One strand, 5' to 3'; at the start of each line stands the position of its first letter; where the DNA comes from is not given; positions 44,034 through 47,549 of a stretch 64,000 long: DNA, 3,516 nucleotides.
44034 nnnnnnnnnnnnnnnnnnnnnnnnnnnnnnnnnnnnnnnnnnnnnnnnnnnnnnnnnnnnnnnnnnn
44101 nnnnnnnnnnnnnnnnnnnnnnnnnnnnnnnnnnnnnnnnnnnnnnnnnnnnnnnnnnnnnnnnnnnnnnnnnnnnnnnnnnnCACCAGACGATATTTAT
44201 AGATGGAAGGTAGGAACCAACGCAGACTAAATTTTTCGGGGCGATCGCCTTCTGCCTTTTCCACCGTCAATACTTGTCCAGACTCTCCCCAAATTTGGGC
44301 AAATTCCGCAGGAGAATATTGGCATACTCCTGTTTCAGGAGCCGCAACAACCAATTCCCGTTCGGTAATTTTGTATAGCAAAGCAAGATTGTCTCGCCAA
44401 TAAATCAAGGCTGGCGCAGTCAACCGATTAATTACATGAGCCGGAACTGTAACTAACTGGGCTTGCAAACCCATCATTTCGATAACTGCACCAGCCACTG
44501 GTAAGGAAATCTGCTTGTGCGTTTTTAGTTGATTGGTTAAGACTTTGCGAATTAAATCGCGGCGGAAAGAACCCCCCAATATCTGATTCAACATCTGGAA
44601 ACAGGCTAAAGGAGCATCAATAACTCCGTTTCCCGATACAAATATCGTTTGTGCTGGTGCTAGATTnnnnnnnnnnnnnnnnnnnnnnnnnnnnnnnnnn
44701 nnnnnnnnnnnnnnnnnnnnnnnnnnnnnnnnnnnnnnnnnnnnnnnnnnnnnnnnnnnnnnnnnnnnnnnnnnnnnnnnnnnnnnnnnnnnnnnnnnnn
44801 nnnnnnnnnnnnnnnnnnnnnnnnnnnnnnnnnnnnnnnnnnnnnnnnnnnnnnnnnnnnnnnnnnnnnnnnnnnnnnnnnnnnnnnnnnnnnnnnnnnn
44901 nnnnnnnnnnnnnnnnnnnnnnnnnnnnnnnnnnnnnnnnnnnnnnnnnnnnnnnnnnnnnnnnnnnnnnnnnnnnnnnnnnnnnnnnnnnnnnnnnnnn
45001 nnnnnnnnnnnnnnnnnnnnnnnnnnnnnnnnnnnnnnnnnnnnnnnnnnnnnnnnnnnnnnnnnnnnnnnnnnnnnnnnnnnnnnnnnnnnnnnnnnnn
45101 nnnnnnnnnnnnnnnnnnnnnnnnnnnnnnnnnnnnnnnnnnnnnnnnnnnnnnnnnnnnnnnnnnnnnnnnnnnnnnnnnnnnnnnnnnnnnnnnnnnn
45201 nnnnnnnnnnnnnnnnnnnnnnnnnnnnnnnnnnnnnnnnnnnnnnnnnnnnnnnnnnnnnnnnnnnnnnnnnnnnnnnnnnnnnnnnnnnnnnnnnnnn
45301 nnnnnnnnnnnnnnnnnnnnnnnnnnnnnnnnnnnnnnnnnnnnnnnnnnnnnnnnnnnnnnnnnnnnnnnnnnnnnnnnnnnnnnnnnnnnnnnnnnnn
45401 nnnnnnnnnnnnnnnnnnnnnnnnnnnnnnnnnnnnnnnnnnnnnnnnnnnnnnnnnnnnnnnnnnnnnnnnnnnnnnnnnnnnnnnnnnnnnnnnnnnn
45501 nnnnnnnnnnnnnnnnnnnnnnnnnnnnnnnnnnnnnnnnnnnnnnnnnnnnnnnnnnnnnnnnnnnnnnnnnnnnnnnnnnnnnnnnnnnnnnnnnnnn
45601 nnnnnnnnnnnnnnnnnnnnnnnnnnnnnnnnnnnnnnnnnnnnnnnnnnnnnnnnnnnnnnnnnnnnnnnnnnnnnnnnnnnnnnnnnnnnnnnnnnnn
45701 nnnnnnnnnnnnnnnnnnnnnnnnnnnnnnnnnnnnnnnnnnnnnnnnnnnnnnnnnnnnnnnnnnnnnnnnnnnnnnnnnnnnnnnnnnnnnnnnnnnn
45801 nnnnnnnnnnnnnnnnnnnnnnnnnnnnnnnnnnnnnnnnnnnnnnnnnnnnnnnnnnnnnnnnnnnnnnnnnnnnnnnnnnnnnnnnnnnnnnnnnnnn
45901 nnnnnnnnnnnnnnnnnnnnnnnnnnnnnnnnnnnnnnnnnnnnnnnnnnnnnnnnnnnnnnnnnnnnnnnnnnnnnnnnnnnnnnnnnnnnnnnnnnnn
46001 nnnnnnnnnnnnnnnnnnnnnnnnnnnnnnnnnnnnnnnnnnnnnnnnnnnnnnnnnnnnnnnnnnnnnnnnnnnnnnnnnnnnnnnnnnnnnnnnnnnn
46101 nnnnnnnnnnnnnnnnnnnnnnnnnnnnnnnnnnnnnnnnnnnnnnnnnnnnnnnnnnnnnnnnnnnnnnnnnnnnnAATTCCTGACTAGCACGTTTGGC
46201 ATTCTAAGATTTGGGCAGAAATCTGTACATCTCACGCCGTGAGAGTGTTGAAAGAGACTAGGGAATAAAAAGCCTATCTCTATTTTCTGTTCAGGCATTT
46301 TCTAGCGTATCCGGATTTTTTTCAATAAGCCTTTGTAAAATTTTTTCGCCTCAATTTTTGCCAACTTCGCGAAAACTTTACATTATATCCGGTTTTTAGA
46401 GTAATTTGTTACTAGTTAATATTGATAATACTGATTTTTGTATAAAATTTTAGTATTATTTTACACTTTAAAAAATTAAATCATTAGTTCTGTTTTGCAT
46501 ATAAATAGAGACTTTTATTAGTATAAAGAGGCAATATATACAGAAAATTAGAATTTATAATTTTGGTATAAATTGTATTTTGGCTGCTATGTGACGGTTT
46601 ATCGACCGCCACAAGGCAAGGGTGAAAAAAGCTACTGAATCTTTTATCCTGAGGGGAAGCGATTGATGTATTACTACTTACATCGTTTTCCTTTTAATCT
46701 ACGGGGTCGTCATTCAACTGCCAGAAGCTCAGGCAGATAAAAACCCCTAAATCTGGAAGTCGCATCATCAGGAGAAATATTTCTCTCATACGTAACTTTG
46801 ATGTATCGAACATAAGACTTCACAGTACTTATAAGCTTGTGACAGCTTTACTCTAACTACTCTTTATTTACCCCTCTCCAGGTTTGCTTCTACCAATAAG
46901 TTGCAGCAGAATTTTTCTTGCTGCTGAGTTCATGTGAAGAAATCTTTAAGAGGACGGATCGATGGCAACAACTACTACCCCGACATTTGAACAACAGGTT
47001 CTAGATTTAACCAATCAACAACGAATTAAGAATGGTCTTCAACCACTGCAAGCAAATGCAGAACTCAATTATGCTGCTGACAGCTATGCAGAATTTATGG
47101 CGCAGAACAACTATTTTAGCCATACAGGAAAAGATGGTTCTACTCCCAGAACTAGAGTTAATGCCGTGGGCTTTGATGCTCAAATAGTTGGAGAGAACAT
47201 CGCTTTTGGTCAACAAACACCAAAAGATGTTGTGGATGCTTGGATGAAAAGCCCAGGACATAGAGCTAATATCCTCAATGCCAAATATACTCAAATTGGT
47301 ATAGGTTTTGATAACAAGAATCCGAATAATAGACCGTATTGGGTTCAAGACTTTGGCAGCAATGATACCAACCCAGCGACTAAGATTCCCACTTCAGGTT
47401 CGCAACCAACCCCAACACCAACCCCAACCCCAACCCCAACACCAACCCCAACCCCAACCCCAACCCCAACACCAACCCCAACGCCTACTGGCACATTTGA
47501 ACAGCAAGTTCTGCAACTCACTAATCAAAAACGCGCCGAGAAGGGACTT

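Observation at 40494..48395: Self-contained type I secretion module: PPIase–ABC–HlyD operon divergent from a double-CAP-domain RTX substrate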

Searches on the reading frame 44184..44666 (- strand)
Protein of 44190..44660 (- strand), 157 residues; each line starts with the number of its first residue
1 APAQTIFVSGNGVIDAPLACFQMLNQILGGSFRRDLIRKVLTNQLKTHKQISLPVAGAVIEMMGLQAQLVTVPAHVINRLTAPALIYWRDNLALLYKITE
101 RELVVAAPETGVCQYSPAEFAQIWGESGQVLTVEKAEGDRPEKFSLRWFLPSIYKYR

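Call 18: search_solved_structures(query=window:44190-44660:-, max_evalue=10, show_alignments=5)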
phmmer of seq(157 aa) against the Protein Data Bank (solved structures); distinct sequences matched with E-value up to 10: 8.
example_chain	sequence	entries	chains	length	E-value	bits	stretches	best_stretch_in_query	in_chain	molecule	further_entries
7n87_A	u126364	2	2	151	0.029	17.6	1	80-133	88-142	ABC-type bacteriocin transporter | Peptidase C39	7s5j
6v9z_A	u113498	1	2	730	0.34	14.1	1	91-137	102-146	ABC-type bacteriocin transporter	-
4ry2_A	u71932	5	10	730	0.47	13.6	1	92-137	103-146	ABC-type bacteriocin transporter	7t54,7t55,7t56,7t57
4s0f_A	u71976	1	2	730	0.47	13.6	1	92-137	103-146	ABC-type bacteriocin transporter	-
8vp3_A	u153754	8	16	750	0.49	13.6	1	92-137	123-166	ABC-type bacteriocin transporter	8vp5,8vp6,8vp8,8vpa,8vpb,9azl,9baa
8vp9_A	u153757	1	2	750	1.1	12.5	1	92-137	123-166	ABC-type bacteriocin transporter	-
6ces_M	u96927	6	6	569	1.2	12.4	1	82-118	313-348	GATOR complex protein NPRL3 | GATOR1 complex protein NPRL3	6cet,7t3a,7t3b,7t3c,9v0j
8fw5_C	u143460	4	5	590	1.2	12.3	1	82-118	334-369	GATOR complex protein NPRL3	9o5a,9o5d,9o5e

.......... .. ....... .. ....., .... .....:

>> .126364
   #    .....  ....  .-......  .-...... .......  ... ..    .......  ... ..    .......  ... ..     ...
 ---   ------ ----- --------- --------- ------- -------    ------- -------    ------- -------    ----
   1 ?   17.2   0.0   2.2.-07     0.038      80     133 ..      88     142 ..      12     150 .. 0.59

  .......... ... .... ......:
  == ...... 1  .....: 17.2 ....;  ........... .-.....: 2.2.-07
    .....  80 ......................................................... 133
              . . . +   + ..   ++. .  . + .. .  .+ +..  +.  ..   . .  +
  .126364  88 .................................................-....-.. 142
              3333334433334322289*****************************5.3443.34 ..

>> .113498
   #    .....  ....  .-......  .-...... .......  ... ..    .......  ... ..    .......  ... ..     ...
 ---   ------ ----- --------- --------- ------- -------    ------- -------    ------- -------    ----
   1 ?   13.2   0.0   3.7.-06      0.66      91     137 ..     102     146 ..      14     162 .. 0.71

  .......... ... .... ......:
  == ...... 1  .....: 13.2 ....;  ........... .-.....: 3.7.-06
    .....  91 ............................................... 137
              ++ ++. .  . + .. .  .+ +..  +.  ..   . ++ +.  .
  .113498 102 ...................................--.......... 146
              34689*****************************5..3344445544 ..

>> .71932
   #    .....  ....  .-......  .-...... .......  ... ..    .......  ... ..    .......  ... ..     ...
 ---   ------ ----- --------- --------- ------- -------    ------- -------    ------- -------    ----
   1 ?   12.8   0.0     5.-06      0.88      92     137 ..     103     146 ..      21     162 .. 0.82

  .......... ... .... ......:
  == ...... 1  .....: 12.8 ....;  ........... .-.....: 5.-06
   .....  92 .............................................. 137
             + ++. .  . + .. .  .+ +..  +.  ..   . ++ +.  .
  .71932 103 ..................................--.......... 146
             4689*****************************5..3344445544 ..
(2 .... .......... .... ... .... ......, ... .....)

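Call 34: search_solved_structures(query=A2, max_evalue=10, show_alignments=5)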
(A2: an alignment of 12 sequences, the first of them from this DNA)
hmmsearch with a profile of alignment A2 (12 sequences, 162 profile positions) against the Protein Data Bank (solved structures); distinct sequences matched with E-value up to 10: 8.
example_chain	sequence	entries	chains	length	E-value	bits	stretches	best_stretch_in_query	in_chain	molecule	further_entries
7n87_A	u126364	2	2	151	9.4e-09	38.6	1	5-138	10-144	ABC-type bacteriocin transporter | Peptidase C39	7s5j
6v9z_A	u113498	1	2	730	1.6e-07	34.5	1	5-141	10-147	ABC-type bacteriocin transporter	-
4ry2_A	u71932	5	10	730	6.1e-07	32.7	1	5-141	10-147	ABC-type bacteriocin transporter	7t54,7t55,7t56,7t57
4s0f_A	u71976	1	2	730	6.1e-07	32.7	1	5-141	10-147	ABC-type bacteriocin transporter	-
8vp3_A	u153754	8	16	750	6.3e-07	32.6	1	5-141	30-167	ABC-type bacteriocin transporter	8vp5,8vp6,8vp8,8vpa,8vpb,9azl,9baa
8vp9_A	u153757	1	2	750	2.2e-05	27.6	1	6-141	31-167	ABC-type bacteriocin transporter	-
8dck_A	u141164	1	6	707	0.00084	22.5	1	64-162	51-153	Alpha-hemolysin translocation ATP-binding protein HlyB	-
7sgr_J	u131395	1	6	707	0.00084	22.5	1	64-162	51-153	Alpha-hemolysin translocation ATP-binding protein HlyB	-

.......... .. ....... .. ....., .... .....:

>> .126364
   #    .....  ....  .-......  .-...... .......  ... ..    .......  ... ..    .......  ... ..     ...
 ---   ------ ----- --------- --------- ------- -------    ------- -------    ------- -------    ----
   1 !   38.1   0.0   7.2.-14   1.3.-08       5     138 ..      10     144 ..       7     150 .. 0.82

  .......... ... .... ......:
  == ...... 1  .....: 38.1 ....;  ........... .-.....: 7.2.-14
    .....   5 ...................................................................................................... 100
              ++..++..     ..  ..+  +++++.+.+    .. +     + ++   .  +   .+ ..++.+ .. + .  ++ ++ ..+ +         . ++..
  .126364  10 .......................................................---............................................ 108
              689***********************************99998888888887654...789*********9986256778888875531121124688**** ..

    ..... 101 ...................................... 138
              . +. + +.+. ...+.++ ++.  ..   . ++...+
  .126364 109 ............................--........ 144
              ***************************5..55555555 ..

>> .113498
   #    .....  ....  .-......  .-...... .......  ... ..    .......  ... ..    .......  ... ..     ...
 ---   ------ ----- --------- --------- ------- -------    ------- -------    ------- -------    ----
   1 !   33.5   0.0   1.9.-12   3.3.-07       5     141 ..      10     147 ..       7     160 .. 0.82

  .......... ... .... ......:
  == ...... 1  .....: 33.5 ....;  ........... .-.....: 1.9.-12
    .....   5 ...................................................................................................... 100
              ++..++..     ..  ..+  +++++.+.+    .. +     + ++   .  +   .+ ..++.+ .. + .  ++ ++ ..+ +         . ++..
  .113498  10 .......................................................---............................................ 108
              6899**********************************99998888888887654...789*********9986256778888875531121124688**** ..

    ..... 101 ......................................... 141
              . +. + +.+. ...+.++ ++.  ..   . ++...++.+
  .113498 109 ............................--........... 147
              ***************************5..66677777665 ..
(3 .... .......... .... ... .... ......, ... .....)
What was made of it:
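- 44256..44627 (-): C39-like domain (CLD, residues about 268-391) without a catalytic triad. Profile alignment to PCAT1 places Cys21, His99 and Asp115 opposite Ala272, Asn347 and Ala363 (call 34).
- On HlyB-type (CLD) T1SS ABC transporter: PCAT1 Cys21 aligns to Ala272 (call 34).
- On Peptidase-containing ABC transporter (PCAT) / bacteriocin exporter: Ala272, Asn347 and Ala363 (call 34).
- The C39 triad is replaced by Ala/Asn/Ala, with the alignment register fixed by a profile alignment to PCAT1 (call 34).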

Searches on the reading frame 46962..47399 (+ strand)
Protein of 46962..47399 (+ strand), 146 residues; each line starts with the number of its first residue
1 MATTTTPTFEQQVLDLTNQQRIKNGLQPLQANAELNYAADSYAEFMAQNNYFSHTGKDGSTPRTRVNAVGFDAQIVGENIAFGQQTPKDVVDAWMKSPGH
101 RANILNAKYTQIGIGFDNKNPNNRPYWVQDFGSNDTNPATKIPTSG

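Call 47: search_solved_structures(query=window:46962-47399:+, max_evalue=0.01, show_alignments=2)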
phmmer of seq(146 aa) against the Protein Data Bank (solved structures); distinct sequences matched with E-value up to 0.01: 5.
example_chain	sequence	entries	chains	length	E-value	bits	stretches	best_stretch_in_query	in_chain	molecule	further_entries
4ifa_A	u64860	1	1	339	1.1e-12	51.8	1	11-119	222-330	Extracellular protein containing a SCP domain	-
4d53_A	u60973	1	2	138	5.7e-07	33.2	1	20-133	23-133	BB0689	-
4h0a_A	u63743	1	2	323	5.3e-06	30.1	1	13-113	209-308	Uncharacterized protein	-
1smb_A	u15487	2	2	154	0.00058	23.4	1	4-95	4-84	17kD fetal brain protein | GOLGI-ASSOCIATED PLANT PATHOGENESIS-RELATED PROTEIN 1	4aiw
5vhg_A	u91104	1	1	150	0.0032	21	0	7-95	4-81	Golgi-associated plant pathogenesis-related protein 1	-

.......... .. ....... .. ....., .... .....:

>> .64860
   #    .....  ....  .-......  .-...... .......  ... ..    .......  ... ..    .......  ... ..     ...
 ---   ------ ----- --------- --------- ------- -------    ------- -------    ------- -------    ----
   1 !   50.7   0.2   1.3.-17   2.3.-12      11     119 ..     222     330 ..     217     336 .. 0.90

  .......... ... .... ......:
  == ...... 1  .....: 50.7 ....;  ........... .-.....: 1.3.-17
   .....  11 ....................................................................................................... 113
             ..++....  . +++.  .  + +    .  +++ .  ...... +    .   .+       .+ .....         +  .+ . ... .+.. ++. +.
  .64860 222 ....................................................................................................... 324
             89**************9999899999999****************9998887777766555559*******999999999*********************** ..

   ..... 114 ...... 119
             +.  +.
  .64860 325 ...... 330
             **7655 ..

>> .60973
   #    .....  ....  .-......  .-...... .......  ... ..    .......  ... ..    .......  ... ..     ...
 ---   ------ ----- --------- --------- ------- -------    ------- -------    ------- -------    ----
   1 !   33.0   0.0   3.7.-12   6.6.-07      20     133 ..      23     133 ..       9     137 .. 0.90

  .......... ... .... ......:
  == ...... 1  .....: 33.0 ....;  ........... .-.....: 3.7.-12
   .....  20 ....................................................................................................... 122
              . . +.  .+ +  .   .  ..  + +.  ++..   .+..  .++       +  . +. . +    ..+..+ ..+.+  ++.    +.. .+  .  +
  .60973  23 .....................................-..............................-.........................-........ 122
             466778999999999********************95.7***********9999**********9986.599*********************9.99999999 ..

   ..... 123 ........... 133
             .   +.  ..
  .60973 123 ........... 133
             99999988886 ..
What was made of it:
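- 46986..47354 (+): CAP/SCP domain 1 (residues about 9-131). Nearest solved relatives are 4ifa (B. anthracis SCP protein), BB0689 and GAPR-1, with the FSH, GEN and GHR motifs aligned (call 47).
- On CAP/SCP/PR-1 superfamily: FSH, GEN and GHR align with 4ifa (call 47).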
